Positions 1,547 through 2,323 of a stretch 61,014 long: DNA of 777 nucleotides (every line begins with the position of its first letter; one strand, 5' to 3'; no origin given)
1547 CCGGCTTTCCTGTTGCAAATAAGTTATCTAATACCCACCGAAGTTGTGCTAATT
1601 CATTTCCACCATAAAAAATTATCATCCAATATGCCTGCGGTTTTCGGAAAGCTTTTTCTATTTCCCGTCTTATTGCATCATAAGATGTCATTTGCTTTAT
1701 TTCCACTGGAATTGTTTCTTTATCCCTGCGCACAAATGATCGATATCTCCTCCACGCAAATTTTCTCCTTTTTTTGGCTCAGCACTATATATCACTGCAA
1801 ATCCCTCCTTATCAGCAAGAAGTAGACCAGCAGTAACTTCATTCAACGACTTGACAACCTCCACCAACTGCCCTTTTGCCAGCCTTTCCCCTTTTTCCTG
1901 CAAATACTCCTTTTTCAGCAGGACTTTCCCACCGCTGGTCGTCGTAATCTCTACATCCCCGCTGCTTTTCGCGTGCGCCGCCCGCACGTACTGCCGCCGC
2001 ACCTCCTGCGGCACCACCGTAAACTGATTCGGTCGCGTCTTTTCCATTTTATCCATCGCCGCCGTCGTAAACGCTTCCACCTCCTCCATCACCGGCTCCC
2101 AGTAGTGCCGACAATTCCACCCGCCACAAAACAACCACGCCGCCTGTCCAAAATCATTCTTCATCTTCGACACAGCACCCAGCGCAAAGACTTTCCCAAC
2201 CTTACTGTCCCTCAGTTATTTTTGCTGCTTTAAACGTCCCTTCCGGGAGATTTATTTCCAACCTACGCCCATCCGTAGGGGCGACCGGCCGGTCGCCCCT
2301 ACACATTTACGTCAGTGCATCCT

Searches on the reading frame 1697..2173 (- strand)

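Call 44: search_protein_families(library=pfam, proteins=[window:1697-2173:-], max_evalue=0.05)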
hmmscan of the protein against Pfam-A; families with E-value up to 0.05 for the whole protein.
window:1697-2173:- (158 aa): 1 family
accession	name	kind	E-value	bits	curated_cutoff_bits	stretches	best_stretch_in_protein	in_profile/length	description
PF06152.16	Phage_min_cap2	-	0.0098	15.3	26.3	1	16-49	270-302/366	Phage minor capsid protein 2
